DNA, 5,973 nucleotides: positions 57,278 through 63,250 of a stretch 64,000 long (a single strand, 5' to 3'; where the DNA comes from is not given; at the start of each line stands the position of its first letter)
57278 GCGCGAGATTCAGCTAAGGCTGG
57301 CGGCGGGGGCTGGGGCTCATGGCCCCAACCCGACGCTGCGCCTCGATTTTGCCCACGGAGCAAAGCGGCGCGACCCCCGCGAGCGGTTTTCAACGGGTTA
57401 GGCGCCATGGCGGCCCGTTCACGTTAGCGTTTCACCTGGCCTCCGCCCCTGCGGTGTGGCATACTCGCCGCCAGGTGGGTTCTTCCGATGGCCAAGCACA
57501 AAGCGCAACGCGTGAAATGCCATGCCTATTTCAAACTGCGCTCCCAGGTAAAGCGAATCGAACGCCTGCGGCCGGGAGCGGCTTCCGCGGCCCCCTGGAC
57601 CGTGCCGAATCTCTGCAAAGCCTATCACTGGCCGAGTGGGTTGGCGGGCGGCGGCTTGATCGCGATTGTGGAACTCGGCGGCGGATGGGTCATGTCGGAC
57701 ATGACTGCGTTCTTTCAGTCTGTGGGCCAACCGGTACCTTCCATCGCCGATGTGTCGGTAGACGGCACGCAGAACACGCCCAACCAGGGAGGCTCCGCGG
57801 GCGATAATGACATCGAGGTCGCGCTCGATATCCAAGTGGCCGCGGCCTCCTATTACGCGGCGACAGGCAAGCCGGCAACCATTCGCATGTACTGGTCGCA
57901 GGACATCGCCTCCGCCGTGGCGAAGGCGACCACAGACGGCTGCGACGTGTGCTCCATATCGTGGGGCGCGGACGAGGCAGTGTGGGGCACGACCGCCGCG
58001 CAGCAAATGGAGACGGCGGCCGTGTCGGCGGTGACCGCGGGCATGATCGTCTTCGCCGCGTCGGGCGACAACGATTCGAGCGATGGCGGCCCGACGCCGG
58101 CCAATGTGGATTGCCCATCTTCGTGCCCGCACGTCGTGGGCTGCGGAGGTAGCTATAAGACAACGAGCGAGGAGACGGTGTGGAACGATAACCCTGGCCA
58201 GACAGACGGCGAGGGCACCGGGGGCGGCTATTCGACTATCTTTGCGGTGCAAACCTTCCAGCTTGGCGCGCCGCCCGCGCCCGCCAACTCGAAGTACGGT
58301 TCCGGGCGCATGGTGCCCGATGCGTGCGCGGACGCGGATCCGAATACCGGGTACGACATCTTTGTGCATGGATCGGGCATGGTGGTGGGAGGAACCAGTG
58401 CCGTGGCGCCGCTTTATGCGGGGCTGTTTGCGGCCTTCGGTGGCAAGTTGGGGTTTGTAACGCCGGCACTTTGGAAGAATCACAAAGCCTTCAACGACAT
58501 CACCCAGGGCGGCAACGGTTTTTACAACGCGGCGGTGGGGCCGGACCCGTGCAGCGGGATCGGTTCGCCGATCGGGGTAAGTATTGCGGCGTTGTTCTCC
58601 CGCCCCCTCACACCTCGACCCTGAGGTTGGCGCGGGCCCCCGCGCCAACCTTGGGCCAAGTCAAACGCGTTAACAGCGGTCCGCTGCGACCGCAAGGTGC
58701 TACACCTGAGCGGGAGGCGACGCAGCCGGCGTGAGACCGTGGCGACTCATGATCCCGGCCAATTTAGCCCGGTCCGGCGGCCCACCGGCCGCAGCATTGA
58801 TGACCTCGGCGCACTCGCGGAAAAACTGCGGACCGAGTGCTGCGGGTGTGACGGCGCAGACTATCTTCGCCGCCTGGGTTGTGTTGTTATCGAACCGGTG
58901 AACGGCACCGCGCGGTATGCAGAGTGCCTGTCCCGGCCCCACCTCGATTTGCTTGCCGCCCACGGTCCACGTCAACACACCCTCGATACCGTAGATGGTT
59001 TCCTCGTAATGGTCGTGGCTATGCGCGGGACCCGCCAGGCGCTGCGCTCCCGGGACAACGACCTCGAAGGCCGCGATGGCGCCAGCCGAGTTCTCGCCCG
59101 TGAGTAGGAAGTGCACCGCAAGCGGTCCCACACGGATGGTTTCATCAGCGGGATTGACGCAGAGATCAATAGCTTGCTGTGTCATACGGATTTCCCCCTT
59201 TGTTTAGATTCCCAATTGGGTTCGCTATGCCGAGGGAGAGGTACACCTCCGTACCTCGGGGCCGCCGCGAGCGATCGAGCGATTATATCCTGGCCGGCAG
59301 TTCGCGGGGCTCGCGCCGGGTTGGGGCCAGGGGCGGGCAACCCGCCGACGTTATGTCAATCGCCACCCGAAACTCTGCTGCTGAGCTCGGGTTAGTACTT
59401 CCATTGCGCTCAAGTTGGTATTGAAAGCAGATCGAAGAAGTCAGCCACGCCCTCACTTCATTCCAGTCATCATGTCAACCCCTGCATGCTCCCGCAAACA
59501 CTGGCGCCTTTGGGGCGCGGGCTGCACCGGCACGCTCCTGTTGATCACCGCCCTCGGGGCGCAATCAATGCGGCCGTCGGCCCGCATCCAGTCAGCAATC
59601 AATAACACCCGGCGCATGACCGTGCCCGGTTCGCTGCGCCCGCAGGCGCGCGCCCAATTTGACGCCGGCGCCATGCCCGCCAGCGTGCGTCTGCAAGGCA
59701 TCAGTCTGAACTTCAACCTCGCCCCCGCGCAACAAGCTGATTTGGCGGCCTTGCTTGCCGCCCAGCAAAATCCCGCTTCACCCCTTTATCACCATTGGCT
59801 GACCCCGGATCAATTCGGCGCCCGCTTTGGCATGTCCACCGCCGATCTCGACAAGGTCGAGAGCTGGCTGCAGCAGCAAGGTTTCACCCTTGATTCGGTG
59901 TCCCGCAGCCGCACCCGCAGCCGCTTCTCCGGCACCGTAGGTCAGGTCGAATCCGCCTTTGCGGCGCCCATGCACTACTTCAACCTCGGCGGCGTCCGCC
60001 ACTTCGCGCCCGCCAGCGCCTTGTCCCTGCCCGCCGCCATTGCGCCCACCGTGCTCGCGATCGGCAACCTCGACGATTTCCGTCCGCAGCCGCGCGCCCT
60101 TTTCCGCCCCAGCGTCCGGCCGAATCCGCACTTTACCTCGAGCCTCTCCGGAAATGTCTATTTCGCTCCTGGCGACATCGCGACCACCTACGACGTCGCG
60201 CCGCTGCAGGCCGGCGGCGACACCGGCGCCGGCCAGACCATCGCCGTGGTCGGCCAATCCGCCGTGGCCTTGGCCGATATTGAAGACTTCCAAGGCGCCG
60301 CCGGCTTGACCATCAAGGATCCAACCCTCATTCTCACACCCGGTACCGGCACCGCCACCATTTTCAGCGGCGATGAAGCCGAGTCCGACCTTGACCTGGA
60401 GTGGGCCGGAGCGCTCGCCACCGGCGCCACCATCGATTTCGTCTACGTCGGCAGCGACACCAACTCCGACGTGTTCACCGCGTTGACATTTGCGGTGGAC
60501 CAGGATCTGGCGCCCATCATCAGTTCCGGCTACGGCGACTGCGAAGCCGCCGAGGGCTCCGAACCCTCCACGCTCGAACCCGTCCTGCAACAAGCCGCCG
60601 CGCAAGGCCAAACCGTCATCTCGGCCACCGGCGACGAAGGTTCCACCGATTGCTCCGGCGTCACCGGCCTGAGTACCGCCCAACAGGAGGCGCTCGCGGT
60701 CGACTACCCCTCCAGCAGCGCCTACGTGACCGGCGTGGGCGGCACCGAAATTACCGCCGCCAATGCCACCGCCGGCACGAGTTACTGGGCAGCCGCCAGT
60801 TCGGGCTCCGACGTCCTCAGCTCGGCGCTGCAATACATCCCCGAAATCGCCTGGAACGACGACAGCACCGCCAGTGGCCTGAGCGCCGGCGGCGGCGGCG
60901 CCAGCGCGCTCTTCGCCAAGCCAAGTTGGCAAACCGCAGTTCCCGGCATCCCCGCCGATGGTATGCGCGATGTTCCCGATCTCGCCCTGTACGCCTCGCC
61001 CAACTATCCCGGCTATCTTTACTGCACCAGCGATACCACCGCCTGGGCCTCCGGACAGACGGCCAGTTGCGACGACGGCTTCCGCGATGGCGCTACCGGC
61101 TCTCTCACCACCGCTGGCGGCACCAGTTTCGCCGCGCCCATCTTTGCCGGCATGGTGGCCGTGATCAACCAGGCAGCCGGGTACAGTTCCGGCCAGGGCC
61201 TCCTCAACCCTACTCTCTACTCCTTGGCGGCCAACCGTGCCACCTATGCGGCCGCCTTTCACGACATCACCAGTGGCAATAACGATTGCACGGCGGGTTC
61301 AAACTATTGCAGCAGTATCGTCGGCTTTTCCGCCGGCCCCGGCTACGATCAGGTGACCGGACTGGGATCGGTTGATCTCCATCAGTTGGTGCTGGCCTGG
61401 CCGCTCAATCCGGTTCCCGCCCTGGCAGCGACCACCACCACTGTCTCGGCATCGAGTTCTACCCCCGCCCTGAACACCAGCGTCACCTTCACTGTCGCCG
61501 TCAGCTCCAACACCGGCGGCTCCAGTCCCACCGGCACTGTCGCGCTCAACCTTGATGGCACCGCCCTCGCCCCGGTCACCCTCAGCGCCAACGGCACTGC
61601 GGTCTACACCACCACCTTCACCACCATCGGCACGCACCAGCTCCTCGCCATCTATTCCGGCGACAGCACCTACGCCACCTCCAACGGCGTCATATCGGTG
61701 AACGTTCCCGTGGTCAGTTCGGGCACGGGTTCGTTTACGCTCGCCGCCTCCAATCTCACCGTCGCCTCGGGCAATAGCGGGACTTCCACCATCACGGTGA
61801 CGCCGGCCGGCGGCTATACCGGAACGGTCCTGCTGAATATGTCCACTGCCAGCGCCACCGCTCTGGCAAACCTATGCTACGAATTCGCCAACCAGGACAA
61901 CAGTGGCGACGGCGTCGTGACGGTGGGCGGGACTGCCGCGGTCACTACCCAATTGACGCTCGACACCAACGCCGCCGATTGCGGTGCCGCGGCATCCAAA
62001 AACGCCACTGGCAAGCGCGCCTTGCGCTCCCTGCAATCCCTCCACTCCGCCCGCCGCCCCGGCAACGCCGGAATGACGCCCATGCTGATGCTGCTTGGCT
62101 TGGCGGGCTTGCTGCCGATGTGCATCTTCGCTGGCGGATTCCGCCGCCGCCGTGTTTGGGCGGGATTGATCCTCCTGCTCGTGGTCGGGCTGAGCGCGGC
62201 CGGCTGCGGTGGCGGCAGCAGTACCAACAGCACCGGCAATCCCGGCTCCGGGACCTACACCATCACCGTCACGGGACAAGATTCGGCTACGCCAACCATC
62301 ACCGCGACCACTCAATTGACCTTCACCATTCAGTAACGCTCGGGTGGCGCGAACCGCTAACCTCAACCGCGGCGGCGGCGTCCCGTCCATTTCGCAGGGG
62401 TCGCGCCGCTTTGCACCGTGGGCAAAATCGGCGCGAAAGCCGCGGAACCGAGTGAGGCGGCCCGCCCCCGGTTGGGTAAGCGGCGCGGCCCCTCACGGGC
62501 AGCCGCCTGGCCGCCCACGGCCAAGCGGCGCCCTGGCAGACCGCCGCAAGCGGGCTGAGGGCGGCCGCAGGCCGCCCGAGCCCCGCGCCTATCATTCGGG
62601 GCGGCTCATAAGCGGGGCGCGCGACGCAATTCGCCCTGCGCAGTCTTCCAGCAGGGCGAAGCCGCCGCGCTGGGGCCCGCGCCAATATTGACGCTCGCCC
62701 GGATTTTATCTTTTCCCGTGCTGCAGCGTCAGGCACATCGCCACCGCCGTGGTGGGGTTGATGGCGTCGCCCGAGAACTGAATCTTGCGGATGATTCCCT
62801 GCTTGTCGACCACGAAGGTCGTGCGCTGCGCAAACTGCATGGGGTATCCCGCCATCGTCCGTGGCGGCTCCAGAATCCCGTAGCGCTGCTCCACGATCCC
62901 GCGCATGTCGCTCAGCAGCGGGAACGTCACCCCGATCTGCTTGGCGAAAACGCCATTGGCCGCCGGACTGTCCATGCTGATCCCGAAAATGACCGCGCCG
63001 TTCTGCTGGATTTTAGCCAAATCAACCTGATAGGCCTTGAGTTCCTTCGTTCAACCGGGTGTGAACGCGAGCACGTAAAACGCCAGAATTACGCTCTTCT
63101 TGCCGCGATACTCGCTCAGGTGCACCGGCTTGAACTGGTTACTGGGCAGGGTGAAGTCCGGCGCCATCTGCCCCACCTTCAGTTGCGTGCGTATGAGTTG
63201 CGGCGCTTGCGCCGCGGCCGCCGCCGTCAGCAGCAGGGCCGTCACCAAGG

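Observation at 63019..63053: In-frame TGA exactly at the peroxidatic cysteine codon of a secreted peroxiredoxin: candidate selenocysteine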

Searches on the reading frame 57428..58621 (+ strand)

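Call 39: search_protein_families(library=pfam, max_evalue=0.00001, proteins=[window:57428-58621:+])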
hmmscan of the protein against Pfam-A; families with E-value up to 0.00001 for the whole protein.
window:57428-58621:+ (398 aa): 1 family
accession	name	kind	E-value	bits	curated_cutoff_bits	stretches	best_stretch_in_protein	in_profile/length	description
PF00082.27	Peptidase_S8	-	4.2e-07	30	21.8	1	156-335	95-251/288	Subtilase family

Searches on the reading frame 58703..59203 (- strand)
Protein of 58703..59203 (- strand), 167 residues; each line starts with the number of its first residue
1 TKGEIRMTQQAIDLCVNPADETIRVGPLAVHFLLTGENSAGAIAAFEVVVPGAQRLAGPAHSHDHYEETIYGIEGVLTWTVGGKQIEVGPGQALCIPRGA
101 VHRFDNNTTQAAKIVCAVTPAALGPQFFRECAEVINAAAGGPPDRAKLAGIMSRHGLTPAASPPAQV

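Call 39: search_protein_families(library=pfam, max_evalue=0.00001, proteins=[window:58703-59203:-])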
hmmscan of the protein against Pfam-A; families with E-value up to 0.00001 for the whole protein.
window:58703-59203:- (167 aa): 1 family
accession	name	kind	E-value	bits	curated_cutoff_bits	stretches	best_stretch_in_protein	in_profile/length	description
PF07883.17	Cupin_2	-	1.2e-16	60.6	27.2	1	57-117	10-69/70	Cupin domain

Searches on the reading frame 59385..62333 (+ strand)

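Call 39: search_protein_families(library=pfam, max_evalue=0.00001, proteins=[window:59385-62333:+])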
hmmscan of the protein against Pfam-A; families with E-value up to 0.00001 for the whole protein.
window:59385-62333:+ (983 aa): 2 families
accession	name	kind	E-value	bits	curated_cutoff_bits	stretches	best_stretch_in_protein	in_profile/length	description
PF09286.16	Pro-kuma_activ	-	2.8e-26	92.9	23.5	1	106-232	15-143/143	Pro-kumamolisin, activation domain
PF16640.11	Big_3_5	-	3.8e-16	59.9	35.5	1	688-774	2-87/88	Bacterial Ig-like domain (group 3)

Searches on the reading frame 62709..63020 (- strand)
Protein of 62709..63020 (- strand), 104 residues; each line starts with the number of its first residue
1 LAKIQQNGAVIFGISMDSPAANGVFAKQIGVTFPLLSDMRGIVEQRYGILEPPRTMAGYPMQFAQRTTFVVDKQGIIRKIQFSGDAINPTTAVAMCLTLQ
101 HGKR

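Call 24: find_encoding_contigs(protein=window:62709-63020:-, flank=10000, max_places=4)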
Protein seq(104 aa) (104 aa): no gene with exactly this product is on record in the collection.

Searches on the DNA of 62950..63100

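Call 61: search_rna_families(source=window, start=62950, end=63100, threshold=evalue, max_evalue=10)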
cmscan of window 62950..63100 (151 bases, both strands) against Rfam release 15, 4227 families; matches with E-value up to 10: 2.
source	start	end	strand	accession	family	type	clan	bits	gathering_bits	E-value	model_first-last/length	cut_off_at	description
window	63046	63071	+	RF01739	Glutamine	Cis-reg; riboswitch;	-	13.1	35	2.1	1-53/53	no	Glutamine riboswitch aptamer (glnA leader)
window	63033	63084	+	RF03003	GP20-b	Cis-reg;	-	11.4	36.2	5.5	1-62/62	no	GP20-b RNA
